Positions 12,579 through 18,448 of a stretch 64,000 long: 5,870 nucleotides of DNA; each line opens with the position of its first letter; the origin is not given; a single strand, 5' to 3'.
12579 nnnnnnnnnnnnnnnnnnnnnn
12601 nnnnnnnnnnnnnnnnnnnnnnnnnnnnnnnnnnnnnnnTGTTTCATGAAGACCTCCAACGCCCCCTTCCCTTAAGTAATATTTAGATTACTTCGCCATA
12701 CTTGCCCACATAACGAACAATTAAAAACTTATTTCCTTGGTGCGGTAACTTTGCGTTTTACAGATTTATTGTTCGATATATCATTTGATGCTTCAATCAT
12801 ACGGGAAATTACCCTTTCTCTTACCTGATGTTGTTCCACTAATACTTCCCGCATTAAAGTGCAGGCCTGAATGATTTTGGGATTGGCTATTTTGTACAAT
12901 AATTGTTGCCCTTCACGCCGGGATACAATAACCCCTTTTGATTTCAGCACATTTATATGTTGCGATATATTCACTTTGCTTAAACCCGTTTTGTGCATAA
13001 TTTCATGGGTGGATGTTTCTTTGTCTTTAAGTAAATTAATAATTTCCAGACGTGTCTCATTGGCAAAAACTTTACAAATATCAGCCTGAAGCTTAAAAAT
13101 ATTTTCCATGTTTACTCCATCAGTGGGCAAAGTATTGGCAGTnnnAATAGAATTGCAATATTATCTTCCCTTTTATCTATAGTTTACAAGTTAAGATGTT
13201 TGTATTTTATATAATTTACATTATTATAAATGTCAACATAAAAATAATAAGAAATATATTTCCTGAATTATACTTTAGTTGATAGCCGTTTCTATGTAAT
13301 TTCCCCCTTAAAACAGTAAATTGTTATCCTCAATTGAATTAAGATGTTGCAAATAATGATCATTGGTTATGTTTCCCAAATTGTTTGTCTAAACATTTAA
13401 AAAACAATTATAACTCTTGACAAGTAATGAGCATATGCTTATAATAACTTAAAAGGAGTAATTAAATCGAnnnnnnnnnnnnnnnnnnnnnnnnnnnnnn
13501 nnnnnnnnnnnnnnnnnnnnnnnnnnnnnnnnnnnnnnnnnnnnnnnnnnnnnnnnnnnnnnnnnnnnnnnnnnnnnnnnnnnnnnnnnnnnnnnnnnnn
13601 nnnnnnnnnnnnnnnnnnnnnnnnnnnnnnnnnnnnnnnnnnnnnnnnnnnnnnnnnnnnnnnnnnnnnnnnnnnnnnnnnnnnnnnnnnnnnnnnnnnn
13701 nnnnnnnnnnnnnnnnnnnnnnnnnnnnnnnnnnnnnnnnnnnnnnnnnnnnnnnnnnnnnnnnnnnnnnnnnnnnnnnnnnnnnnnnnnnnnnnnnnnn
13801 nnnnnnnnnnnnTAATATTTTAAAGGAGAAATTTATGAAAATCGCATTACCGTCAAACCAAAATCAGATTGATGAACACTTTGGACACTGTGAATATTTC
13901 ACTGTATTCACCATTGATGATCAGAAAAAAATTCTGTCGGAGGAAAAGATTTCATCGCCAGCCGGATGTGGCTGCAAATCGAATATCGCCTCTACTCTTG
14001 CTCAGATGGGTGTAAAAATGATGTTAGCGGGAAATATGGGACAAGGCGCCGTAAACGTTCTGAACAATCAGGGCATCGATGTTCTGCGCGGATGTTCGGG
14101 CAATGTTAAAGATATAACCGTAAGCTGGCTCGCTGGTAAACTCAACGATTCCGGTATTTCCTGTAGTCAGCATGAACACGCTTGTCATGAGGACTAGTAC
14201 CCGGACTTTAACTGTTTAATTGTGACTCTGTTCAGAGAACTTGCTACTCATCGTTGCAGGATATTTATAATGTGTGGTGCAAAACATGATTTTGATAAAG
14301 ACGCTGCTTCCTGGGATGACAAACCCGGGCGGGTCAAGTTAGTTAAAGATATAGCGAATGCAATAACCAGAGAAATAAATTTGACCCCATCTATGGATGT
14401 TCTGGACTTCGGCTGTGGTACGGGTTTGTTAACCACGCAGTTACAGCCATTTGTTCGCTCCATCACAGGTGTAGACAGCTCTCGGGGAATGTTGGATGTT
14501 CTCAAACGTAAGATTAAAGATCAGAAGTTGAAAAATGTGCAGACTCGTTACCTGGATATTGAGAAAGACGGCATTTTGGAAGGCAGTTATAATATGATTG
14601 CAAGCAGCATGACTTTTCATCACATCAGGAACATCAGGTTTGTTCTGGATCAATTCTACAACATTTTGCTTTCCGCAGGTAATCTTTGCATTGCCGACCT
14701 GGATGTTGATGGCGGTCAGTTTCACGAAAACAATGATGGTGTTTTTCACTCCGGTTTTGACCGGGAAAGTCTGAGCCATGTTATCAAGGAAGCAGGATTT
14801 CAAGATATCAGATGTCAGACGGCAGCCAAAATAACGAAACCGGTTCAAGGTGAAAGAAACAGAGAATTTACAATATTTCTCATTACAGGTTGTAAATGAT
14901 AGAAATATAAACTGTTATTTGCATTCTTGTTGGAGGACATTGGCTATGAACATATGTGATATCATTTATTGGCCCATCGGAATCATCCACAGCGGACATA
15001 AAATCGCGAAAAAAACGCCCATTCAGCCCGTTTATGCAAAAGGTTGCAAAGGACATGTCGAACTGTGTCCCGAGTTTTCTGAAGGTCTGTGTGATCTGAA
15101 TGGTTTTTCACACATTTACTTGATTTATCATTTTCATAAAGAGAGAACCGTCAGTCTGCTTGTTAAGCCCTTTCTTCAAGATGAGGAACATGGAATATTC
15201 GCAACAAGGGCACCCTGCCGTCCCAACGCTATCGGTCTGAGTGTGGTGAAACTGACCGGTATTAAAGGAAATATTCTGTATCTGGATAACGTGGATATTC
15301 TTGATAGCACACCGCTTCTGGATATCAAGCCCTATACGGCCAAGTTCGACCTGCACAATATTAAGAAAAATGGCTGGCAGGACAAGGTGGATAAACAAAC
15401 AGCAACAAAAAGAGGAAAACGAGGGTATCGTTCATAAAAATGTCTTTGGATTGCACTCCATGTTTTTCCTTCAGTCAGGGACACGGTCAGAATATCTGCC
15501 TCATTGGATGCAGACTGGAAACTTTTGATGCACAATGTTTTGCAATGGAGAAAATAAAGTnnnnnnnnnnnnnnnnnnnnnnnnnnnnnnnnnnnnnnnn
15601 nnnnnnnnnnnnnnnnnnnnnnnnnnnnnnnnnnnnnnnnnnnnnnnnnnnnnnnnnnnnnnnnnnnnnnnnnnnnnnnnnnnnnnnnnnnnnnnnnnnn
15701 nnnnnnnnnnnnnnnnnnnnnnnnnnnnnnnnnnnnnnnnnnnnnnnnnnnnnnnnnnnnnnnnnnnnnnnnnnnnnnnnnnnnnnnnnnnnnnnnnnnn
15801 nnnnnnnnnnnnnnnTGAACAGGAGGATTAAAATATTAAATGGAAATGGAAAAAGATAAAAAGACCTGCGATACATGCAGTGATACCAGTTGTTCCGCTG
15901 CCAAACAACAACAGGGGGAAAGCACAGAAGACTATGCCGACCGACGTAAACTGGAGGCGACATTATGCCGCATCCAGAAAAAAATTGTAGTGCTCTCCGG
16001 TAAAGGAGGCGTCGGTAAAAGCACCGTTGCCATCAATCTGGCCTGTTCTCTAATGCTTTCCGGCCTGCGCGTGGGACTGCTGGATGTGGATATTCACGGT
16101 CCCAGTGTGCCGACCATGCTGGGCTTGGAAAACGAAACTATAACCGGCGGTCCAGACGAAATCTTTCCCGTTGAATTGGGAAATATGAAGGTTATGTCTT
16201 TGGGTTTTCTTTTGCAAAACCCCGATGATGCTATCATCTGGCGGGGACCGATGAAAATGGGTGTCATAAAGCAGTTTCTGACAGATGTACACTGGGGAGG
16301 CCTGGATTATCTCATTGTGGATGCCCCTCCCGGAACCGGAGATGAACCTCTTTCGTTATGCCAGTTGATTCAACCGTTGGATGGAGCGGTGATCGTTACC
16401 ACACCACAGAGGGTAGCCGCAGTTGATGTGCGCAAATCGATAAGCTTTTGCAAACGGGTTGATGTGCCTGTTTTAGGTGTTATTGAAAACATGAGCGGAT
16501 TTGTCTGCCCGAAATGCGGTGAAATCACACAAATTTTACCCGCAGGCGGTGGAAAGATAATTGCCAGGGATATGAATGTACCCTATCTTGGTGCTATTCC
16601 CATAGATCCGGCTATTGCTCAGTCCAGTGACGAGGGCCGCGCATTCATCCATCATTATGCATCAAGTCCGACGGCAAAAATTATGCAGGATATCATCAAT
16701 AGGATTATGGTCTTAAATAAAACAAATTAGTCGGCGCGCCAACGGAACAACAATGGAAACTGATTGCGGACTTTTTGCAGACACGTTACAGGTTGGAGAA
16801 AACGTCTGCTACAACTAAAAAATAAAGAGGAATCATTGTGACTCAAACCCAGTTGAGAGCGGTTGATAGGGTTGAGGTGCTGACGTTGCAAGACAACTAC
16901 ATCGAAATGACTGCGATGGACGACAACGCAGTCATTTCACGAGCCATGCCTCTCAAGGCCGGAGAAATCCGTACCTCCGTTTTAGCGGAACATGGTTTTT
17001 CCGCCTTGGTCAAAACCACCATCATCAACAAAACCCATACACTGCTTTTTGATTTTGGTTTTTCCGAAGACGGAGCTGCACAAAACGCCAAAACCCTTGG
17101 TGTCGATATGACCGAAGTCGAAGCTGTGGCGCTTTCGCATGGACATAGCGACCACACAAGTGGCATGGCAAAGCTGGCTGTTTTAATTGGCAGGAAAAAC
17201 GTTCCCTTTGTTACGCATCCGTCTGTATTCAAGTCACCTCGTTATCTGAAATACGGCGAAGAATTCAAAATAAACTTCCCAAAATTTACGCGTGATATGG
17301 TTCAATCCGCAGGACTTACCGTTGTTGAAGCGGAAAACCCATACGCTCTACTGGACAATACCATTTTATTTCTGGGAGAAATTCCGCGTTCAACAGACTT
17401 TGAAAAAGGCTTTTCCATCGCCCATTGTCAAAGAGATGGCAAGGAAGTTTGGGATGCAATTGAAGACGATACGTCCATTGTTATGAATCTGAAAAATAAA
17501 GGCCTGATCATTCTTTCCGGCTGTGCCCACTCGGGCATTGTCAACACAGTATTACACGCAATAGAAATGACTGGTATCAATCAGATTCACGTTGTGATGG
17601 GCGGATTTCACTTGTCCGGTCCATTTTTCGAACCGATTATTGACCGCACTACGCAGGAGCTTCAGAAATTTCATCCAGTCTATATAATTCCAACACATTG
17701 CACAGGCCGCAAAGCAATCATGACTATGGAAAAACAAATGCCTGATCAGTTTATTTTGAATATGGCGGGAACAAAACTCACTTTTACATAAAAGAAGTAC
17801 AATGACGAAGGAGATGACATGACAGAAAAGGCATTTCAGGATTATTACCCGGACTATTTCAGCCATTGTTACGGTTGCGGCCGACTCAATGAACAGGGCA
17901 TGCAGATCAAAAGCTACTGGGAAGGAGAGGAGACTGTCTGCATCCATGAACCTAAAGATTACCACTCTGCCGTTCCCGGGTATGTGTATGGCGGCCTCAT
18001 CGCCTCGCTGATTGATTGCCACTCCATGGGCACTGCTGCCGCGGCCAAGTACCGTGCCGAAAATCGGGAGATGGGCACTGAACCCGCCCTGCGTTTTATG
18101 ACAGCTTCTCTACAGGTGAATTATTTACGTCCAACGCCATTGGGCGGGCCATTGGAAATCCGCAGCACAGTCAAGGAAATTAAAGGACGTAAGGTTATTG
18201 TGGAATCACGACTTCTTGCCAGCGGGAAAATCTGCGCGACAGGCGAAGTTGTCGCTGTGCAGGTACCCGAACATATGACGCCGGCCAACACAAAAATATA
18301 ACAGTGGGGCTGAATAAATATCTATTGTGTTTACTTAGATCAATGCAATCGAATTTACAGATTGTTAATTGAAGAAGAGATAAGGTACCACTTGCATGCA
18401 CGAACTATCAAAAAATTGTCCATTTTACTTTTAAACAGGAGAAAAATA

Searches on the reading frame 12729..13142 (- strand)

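Call 32: search_protein_families(library=pfam, proteins=[window:12729-13142:-], max_evalue=0.00001)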
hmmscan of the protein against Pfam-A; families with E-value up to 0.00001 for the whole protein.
window:12729-13142:- (137 aa): 1 family
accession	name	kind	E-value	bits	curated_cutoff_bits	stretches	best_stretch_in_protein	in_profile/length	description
PF01022.26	HTH_5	-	1.1e-10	41.7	22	1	28-72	1-45/47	Bacterial regulatory protein, arsR family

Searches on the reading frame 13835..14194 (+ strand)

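Call 32: search_protein_families(library=pfam, proteins=[window:13835-14194:+], max_evalue=0.00001)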
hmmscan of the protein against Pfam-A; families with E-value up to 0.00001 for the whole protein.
window:13835-14194:+ (120 aa): 1 family
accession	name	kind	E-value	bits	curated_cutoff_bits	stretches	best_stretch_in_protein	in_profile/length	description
PF02579.22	Nitro_FeMo-Co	-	2.7e-22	79.3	26.3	1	9-97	2-91/94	Dinitrogenase iron-molybdenum cofactor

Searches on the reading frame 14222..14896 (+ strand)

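Call 32: search_protein_families(library=pfam, proteins=[window:14222-14896:+], max_evalue=0.00001)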
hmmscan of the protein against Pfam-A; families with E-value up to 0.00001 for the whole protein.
window:14222-14896:+ (225 aa): 9 families
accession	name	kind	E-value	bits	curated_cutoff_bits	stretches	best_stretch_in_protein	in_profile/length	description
PF13649.12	Methyltransf_25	-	2.6e-15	57.3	27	1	60-150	1-94/97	Methyltransferase domain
PF13489.12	Methyltransf_23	-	3.4e-15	56.6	27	1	54-195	20-161/164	Methyltransferase domain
PF08241.18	Methyltransf_11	-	7.2e-14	52.6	21.2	1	61-157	1-95/95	Methyltransferase domain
PF08242.18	Methyltransf_12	-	1.9e-13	51.4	30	1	61-153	1-96/98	Methyltransferase domain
PF13847.12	Methyltransf_31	-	8.6e-13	48.6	27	1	56-163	3-115/145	Methyltransferase domain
PF00398.26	RrnaAD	-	1.3e-08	34.7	24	1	43-113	17-88/263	Ribosomal RNA adenine dimethylase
PF05175.20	MTS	-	3.7e-07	30.4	23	1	53-137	28-113/170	Methyltransferase small domain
PF01209.24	Ubie_methyltran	-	6.1e-07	29.5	20.1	1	50-157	41-151/233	ubiE/COQ5 methyltransferase family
PF01135.25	PCMT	-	7e-06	26.4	20.3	1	49-115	66-135/210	Protein-L-isoaspartate(D-aspartate) O-methyltransferase (PCMT)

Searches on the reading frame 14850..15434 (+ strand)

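Call 32: search_protein_families(library=pfam, proteins=[window:14850-15434:+], max_evalue=0.00001)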
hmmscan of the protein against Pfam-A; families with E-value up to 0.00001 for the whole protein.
window:14850-15434:+ (195 aa): 1 family
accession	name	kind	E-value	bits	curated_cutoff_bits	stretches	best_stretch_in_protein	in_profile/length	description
PF01980.22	TrmO_N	-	6.6e-40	136.4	26.8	1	56-167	2-116/116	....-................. O N-terminal domain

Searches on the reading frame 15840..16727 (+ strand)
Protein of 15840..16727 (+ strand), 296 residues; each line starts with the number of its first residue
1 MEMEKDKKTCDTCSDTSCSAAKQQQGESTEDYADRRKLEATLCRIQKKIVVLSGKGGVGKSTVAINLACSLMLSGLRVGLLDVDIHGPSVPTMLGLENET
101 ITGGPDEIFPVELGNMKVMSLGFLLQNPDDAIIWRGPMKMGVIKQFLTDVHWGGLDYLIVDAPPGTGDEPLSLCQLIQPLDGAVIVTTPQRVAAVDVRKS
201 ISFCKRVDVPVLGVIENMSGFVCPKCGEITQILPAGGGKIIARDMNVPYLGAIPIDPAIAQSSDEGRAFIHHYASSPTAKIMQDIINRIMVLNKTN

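Call 32: search_protein_families(library=pfam, proteins=[window:15840-16727:+], max_evalue=0.00001)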
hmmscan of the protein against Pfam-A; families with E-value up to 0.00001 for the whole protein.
window:15840-16727:+ (296 aa): 4 families
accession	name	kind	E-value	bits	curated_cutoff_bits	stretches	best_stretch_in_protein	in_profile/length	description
PF10609.15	ParA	-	2.3e-101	338.8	27.1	1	45-289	2-245/246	NUBPL iron-transfer P-loop NTPase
PF01656.29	CbiA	-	4.8e-13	49.6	25.4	1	49-266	1-122/125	CobQ/CobB/MinD/ParA nucleotide binding domain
PF13614.12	AAA_31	-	6.7e-10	39.6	27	1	47-96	2-50/177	AAA domain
PF09140.17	MipZ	-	7.2e-07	29.2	20.7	1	48-90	2-44/262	ATPase MipZ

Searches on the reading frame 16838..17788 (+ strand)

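Call 10: search_protein_families(library=ncbifam, proteins=[window:16838-17788:+])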
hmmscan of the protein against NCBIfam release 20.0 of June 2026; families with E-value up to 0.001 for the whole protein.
window:16838-17788:+ (317 aa): 6 families
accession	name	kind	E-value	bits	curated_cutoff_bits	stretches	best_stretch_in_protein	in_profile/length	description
NF041257.1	GntH_guanitoxin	equivalog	5e-06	25.6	333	1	64-123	40-100/374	guanitoxin biosynthesis MBL fold metallo-hydrolase GntH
NF033105.1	bla_subclass_B3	equivalog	2.5e-05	23.7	240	1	80-153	48-122/257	subclass B3 metallo-beta-lactamase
NF000469.2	CAR_gen_B3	exception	0.0003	19.9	500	1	78-117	97-136/311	CAR family subclass B3 metallo-beta-lactamase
NF000801.0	PRK00055.1-3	equivalog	0.00058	19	252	0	65-117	28-77/307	ribonuclease Z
NF033184.1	B3_Acin_new1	exception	0.00065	18.9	580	1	51-120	46-114/283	putative subclass B3 metallo-beta-lactamase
NF033185.1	B3_Acin_new2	exception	0.001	18.4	625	0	57-120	51-116/285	putative subclass B3 metallo-beta-lactamase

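Call 32: search_protein_families(library=pfam, proteins=[window:16838-17788:+], max_evalue=0.00001)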
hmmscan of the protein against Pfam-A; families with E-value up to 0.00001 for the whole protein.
window:16838-17788:+ (317 aa): 2 families
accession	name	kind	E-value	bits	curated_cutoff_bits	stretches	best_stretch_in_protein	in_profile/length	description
PF00753.33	Lactamase_B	-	1.1e-06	29.2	22.7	1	62-114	10-64/196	Metallo-beta-lactamase superfamily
PF12706.13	Lactamase_B_2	-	8.9e-06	25.9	27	0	68-131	2-67/200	Beta-lactamase superfamily domain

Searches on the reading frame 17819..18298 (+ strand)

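Call 10: search_protein_families(library=ncbifam, proteins=[window:17819-18298:+])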
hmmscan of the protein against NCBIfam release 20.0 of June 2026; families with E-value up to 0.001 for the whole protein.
window:17819-18298:+ (160 aa): 4 families
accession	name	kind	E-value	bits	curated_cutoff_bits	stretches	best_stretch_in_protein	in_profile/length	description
TIGR02799.1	thio_ybgC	equivalog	5e-05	23.6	141.35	1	81-156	41-117/126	tol-pal system-associated acyl-CoA thioesterase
TIGR00369.1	unchar_dom_1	domain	0.00011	22.3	36.6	1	27-128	7-95/117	hotdog fold thioesterase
NF008675.0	PRK11688.1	equivalog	0.00073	19.4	107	1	50-118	54-124/156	thioesterase family protein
TIGR00051.1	TIGR00051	subfamily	0.00097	19.5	68.7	0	89-147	45-103/117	YbgC/FadM family acyl-CoA thioesterase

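Call 32: search_protein_families(library=pfam, proteins=[window:17819-18298:+], max_evalue=0.00001)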
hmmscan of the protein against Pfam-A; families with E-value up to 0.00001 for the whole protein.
window:17819-18298:+ (160 aa): 2 families
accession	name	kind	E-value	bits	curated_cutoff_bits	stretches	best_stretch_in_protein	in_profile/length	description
PF03061.28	4HBT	-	1.4e-07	32.1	20.6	1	54-132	2-70/79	Thioesterase superfamily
PF13279.12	4HBT_2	-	6.9e-06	27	25.5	1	90-147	43-102/122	Thioesterase-like superfamily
